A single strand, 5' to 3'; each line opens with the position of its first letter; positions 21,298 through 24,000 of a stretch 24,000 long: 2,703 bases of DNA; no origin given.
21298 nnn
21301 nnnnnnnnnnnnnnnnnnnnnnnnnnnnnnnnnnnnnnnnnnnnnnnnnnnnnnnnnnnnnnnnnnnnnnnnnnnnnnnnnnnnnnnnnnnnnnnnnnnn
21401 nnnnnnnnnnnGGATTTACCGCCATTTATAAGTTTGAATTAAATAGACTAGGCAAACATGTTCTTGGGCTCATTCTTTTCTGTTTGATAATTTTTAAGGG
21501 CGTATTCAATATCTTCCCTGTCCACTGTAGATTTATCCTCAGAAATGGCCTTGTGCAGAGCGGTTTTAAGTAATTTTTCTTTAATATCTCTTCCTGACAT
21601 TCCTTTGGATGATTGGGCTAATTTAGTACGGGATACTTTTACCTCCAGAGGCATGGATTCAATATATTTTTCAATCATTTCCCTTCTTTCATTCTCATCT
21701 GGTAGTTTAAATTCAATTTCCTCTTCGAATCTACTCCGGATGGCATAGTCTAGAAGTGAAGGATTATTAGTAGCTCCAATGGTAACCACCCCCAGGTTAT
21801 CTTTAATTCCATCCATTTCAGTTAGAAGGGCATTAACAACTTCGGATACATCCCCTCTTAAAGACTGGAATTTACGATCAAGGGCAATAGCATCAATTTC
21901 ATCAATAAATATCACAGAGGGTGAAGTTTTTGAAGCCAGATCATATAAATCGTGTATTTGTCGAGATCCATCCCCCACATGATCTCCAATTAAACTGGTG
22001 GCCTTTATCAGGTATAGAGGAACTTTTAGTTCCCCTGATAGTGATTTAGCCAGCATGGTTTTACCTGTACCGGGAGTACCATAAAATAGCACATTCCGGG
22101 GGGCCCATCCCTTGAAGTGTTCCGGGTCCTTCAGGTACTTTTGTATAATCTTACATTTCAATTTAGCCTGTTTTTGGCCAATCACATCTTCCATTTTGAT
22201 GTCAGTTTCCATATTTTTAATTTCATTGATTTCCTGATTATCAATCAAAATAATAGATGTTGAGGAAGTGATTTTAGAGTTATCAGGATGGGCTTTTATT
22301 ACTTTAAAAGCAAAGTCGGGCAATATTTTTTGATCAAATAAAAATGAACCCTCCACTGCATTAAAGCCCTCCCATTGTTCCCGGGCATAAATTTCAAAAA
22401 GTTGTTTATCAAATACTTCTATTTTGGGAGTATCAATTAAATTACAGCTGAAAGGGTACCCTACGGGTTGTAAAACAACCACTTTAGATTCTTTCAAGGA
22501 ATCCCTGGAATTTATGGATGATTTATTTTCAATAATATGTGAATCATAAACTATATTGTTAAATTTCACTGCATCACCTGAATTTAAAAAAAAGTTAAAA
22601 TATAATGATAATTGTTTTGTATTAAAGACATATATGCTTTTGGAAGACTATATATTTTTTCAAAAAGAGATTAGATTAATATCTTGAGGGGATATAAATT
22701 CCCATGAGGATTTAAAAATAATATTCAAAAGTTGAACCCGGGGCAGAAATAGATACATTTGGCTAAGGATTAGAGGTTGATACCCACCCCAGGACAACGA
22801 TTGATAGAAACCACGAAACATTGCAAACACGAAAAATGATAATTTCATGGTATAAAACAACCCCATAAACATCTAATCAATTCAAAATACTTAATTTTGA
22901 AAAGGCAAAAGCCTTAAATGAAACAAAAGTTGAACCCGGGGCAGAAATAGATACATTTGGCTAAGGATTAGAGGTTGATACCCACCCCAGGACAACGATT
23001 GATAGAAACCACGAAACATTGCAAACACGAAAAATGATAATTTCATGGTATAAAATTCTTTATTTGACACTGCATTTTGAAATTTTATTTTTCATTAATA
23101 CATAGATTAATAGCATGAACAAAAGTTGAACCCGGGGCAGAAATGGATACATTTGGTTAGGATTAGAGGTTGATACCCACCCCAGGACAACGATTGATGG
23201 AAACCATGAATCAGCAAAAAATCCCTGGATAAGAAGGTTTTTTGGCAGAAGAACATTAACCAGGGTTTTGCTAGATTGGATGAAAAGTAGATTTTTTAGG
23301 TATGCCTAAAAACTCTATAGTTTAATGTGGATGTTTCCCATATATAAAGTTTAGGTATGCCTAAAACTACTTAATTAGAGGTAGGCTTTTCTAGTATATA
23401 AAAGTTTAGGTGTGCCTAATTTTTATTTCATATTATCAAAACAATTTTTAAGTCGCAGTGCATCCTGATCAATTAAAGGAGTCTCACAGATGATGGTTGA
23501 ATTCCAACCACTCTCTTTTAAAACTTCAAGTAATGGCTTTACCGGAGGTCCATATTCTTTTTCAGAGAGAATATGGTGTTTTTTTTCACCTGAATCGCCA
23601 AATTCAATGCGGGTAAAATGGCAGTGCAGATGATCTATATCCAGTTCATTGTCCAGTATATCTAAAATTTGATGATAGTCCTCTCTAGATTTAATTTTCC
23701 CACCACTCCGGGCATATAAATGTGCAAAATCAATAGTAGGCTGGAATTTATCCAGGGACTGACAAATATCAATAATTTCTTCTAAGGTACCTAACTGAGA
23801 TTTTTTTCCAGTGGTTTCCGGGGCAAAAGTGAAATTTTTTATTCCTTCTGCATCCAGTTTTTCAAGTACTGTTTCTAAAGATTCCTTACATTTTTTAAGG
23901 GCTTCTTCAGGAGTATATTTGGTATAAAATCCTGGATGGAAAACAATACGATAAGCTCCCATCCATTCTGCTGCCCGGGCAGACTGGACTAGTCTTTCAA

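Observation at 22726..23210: Three tandem copies of a 132-nt element whose helices only work on the minus strand, upstream of the AAA ATPase operon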

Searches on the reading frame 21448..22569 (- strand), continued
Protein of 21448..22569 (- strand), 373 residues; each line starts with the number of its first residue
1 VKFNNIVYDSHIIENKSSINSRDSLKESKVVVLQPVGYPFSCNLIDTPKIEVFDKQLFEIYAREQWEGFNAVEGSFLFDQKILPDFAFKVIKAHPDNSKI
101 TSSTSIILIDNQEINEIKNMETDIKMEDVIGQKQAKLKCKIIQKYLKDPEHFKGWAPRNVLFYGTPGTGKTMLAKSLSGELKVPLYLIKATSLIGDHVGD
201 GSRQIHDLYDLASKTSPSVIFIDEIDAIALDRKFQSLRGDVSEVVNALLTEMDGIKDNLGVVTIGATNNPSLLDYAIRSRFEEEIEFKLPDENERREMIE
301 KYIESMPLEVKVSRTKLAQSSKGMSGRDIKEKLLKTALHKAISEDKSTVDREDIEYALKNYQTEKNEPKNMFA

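Call 62: find_homologous_proteins(query=L015:3-1619:-, max_evalue=1e-80)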
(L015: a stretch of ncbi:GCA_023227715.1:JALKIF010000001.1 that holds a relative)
Query L015:3-1619:- (539 aa): 7998 proteins with E <= 1e-80 among 8000 candidates; the best 120 are listed.
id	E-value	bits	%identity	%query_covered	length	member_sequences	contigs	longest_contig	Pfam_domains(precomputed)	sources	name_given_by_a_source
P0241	0.0e+0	1194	100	100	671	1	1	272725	PF01926.30,PF07664.18,PF02421.25,PF17910.7,PF07670.20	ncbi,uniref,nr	ncbi:ferrous iron transport protein B [Methanobacterium alcaliphilum]|uniref:ferrous iron transport 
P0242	0.0e+0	1078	90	100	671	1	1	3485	PF01926.30,PF07664.18,PF09439.17,PF02421.25,PF17910.7,PF07670.20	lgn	-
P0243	0.0e+0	1078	90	100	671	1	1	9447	PF01926.30,PF07664.18,PF09439.17,PF02421.25,PF17910.7,PF07670.20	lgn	-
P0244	0.0e+0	1039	86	100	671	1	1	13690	PF01926.30,PF07664.18,PF02421.25,PF17910.7,PF07670.20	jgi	jgi:ferrous iron transport protein B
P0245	0.0e+0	1039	86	100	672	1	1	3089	PF01926.30,PF07664.18,PF09439.17,PF02421.25,PF17910.7,PF07670.20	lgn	-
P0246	0.0e+0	1038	86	100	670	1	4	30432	PF01926.30,PF07664.18,PF02421.25,PF17910.7,PF07670.20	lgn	-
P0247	0.0e+0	1038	86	100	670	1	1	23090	PF01926.30,PF07664.18,PF02421.25,PF17910.7,PF07670.20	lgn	-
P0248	0.0e+0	1038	86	100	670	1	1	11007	PF01926.30,PF07664.18,PF02421.25,PF17910.7,PF07670.20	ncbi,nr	ncbi:MAG: ferrous iron transport protein B [Methanobacteriaceae archaeon]|nr:ferrous iron transport 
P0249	0.0e+0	1037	85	100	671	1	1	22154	PF01926.30,PF07664.18,PF02421.25,PF17910.7,PF07670.20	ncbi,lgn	-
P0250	0.0e+0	1037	85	100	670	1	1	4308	PF01926.30,PF07664.18,PF02421.25,PF17910.7,PF07670.20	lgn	-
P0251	0.0e+0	1037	85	100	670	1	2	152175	PF01926.30,PF07664.18,PF02421.25,PF17910.7,PF07670.20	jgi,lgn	jgi:ferrous iron transport protein B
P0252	0.0e+0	1036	85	100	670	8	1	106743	PF01926.30,PF07664.18,PF02421.25,PF17910.7,PF07670.20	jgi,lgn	jgi:ferrous iron transport protein B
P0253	0.0e+0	1036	85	100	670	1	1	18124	PF01926.30,PF07664.18,PF02421.25,PF17910.7,PF07670.20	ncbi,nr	ncbi:MAG: ferrous iron transport protein B [Methanobacteriaceae archaeon]|nr:ferrous iron transport 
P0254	0.0e+0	1017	85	98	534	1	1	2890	PF01926.30,PF07664.18,PF02421.25,PF17910.7,PF07670.20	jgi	jgi:ferrous iron transport protein B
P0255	0.0e+0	1015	83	100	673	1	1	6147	PF01926.30,PF07664.18,PF09439.17,PF02421.25,PF17910.7,PF07670.20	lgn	-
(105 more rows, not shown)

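Call 63: find_encoding_contigs(protein=P0243, flank=5000, max_places=2)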
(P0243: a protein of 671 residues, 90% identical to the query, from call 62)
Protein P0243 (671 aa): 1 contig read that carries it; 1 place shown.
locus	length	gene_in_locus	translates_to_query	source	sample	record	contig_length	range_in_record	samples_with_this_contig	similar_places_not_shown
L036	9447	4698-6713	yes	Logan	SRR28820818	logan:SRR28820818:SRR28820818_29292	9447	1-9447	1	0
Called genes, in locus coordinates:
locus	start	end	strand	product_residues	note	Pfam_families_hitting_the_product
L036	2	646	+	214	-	?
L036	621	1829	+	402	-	PF05201:GlutR_N, PF02826:2-Hacid_dh_C (faint), PF16912:Glu_dehyd_C (weak), PF01488:Shikimate_DH, PF03807:F420_oxidored, PF00745:GlutR_dimer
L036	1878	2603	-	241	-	PF13197:DUF4013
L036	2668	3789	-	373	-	PF23900:PRS2_N, PF06068:TIP49 (weak), PF05496:RuvB_N, PF00004:AAA, PF07724:AAA_2 (faint), PF13401:AAA_22 (faint), PF17862:AAA_lid_3 (faint), PF23902:AAA_lid_PRS2_C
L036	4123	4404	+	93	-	-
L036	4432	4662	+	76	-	PF04023:FeoA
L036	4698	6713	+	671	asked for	PF01926:MMR_HSR1, PF02421:FeoB_N, PF09439:SRPRB (faint), PF17910:FeoB_Cyto, PF07670:Gate, PF07664:FeoB_C, PF07670:Gate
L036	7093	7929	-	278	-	PF01261:AP_endonuc_2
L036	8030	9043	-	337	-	PF00044:Gp_dh_N (weak), PF01113:DapB_N (weak), PF02800:Gp_dh_C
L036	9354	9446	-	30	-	?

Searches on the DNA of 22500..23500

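Call 17: search_rna_families(source=window, start=22500, end=23500, threshold=evalue, max_evalue=10)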
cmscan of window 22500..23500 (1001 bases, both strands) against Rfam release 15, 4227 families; matches with E-value up to 10: 8.
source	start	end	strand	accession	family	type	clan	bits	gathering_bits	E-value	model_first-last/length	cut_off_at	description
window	22651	22745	+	RF03103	RAGATH-34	Gene; sRNA;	-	27.8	60.7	0.089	1-107/107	no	RAGATH-34 RNA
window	22577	22601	-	RF01355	CRISPR-DR26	Gene; CRISPR;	-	22.5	39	0.37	1-25/25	no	CRISPR RNA direct repeat element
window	23282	23376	+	RF03583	MIR781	Gene; miRNA;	-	20.7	88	0.57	1-94/94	no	MIR781 microRNA precursor family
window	22511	22583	+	RF02307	TtnuCD33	Gene; snRNA; snoRNA; CD-box;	-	20.7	80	3.4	1-74/74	no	Tetrahymena snoRNA TtnuCD33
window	23285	23376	+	RF04158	mir-568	Gene; miRNA;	-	19.9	75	2.5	1-93/93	no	mir-568 microRNA precursor family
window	23297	23393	+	RF02964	DUF3800-V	Gene; sRNA;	-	17.4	37.4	2.6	1-96/96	no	DUF3800-V RNA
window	23400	23474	-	RF00147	SNORD34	Gene; snRNA; snoRNA; CD-box;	CL00055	16.5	38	5.8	1-79/79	no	Small nucleolar RNA SNORD34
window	23154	23273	-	RF02091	DAOA-AS1_2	Gene; lncRNA;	-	12.9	43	1.7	1-205/205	no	DAOA antisense RNA 1 conserved region 2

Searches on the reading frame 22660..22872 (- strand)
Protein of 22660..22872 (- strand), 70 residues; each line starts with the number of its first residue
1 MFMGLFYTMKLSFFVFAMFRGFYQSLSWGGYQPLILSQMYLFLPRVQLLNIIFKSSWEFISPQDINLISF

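Call 18: search_protein_families(library=pfam, proteins=[window:22660-22872:-], max_evalue=0.01)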
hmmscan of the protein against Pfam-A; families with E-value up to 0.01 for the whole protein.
window:22660-22872:- (70 aa): 0 families

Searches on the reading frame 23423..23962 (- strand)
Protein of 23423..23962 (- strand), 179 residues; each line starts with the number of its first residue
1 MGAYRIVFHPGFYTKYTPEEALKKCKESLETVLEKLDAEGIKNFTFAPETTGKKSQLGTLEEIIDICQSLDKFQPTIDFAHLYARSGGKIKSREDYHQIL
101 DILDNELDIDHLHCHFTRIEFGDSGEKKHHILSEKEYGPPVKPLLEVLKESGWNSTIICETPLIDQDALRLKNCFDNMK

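Call 18: search_protein_families(library=pfam, proteins=[window:23423-23962:-], max_evalue=0.01)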
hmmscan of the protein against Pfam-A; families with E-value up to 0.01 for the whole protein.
window:23423-23962:- (179 aa): 1 family
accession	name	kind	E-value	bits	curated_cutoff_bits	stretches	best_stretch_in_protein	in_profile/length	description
PF01261.30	AP_endonuc_2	-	1.1e-19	71.6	31.1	1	1-162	80-230/249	Xylose isomerase-like TIM barrel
